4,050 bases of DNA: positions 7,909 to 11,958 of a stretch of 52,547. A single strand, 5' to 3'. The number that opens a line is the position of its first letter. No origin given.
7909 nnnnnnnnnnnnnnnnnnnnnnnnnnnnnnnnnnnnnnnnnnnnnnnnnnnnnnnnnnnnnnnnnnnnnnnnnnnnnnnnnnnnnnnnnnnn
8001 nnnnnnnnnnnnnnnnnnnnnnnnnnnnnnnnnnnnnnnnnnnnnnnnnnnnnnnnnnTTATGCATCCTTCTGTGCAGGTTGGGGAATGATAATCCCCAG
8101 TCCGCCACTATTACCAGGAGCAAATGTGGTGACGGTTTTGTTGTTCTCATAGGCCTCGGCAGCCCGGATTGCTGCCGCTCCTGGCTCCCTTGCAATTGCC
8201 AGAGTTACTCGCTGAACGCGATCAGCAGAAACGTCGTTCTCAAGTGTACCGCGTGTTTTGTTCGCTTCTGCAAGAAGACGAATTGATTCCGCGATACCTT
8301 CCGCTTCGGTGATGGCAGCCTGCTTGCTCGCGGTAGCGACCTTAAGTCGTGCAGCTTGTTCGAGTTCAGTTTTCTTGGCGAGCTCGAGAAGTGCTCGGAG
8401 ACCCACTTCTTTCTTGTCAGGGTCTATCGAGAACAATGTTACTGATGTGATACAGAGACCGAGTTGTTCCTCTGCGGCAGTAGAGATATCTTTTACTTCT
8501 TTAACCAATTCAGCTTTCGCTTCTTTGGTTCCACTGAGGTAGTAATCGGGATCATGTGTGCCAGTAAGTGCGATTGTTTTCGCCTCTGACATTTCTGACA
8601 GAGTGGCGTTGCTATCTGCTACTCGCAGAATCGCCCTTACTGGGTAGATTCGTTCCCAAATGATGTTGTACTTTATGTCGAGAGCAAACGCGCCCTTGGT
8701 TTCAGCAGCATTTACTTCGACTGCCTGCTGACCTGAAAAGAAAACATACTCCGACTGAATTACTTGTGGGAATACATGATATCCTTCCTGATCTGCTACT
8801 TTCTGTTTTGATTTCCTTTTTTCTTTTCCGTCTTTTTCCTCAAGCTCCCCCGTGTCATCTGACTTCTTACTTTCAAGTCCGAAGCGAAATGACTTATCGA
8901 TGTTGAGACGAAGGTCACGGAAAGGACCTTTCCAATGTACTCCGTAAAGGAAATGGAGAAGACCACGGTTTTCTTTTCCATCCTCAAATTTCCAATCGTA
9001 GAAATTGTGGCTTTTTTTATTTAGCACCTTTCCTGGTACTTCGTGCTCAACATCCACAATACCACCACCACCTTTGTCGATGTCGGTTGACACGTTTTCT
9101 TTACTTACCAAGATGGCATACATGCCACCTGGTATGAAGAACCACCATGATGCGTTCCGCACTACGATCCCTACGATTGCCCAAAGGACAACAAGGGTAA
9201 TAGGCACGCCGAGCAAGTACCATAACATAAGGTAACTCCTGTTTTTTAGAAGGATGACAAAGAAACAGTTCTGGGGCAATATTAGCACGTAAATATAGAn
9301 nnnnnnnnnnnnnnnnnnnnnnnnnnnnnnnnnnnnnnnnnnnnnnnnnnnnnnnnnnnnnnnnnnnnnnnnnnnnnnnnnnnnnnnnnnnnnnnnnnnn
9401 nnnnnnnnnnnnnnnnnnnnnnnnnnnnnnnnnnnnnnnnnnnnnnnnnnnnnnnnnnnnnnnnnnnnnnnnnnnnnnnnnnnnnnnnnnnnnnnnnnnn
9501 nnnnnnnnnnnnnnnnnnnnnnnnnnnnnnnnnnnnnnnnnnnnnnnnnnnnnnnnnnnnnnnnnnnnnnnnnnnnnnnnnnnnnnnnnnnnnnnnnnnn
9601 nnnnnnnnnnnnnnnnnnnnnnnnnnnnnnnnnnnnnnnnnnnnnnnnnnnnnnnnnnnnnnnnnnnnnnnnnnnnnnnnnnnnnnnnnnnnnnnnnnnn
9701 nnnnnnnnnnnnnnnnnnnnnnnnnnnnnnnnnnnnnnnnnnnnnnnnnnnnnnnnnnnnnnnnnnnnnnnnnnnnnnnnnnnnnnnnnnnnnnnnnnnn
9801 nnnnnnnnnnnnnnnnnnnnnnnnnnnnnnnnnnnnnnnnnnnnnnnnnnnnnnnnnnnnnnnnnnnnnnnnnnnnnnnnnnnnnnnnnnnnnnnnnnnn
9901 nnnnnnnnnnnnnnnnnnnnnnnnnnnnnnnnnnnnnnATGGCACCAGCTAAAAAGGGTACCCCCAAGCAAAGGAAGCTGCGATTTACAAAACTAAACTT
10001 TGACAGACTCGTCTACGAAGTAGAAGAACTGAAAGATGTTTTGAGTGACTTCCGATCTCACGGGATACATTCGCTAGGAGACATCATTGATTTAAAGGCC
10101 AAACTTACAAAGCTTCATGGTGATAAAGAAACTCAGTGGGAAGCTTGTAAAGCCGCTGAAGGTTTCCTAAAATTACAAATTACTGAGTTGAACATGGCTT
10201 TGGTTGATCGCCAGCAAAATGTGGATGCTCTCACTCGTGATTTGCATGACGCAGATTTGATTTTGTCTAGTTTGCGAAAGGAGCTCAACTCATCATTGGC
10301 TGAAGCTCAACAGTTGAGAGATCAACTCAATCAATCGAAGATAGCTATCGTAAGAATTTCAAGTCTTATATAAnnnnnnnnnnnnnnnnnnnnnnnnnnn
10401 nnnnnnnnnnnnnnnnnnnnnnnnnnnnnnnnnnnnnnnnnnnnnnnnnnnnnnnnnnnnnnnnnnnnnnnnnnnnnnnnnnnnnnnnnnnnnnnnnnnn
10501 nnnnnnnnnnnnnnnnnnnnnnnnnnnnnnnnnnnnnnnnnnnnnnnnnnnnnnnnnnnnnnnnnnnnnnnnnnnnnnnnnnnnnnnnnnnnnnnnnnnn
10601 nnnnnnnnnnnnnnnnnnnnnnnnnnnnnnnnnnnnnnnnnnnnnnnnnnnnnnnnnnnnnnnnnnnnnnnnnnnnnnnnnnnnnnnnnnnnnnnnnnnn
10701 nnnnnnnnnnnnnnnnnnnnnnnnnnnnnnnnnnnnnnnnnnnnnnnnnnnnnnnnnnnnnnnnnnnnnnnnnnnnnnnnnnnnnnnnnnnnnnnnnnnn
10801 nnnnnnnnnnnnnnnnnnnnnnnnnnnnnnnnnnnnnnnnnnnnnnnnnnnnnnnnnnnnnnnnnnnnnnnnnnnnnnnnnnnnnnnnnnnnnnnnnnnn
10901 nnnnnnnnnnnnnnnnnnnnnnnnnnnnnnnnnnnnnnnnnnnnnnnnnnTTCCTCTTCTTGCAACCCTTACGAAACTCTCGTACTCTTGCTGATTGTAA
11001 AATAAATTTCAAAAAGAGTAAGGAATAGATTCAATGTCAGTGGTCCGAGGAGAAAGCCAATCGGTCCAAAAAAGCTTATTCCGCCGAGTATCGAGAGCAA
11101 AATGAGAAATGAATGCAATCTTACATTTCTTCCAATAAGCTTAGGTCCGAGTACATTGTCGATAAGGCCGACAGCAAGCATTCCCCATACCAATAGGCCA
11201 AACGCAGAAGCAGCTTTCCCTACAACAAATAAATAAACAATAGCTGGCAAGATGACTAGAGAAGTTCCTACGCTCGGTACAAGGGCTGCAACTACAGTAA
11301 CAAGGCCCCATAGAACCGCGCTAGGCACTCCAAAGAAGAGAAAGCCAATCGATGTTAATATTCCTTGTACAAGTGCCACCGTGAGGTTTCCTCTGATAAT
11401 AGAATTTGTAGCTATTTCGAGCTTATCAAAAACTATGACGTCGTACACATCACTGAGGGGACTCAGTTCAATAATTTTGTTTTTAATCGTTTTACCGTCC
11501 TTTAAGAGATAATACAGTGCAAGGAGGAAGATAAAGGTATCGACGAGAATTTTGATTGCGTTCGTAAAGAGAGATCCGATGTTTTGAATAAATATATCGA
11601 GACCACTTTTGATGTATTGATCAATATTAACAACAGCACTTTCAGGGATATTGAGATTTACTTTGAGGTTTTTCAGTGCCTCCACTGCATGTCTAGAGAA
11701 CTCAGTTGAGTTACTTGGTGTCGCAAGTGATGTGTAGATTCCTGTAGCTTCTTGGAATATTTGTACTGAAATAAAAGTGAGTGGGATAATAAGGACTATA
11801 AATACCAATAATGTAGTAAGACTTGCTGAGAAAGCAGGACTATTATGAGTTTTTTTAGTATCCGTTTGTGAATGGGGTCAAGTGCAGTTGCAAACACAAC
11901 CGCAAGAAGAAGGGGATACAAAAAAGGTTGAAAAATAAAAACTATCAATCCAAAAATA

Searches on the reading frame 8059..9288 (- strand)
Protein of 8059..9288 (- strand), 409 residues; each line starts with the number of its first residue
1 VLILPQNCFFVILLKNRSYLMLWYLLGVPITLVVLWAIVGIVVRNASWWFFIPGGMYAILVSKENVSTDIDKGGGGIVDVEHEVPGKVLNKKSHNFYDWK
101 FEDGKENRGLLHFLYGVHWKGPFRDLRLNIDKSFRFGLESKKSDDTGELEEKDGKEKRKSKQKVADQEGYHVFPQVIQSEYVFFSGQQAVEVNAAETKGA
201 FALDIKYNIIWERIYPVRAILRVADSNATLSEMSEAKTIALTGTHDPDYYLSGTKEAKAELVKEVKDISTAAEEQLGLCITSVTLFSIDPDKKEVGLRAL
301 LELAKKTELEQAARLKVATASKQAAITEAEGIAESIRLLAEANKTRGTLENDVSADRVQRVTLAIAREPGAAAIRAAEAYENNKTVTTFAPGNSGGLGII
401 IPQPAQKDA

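Call 6: search_protein_families(library=pfam, proteins=[window:8059-9288:-], max_evalue=0.001)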
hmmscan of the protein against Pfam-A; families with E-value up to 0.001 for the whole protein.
window:8059-9288:- (409 aa): 1 family
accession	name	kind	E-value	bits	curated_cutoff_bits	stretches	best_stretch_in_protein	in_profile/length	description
PF01145.31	Band_7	-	7.9e-05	23.2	23.6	1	158-324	19-167/176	SPFH domain / Band 7 family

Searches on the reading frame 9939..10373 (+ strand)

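Call 6: search_protein_families(library=pfam, proteins=[window:9939-10373:+], max_evalue=0.001)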
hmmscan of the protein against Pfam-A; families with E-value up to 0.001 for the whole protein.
window:9939-10373:+ (144 aa): 1 family
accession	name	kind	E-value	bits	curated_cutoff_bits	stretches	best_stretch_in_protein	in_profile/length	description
PF24670.1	DUF7653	-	0.00049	20.7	27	0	29-109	44-121/125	Domain of unknown function (DUF7653)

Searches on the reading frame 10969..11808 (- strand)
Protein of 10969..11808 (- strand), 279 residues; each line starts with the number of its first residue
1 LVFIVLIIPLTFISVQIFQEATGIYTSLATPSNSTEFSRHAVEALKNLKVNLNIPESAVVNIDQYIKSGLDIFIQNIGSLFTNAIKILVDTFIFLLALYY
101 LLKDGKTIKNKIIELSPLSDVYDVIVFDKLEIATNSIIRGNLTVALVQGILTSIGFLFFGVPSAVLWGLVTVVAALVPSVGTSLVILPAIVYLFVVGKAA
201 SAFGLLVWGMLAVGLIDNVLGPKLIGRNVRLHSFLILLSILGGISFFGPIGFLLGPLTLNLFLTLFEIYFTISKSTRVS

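Call 6: search_protein_families(library=pfam, proteins=[window:10969-11808:-], max_evalue=0.001)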
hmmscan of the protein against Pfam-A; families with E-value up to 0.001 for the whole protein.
window:10969-11808:- (279 aa): 1 family
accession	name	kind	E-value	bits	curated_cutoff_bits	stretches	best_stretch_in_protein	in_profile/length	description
PF01594.21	AI-2E_transport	-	5e-42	144.7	34.3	1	2-269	56-326/327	AI-2E family transporter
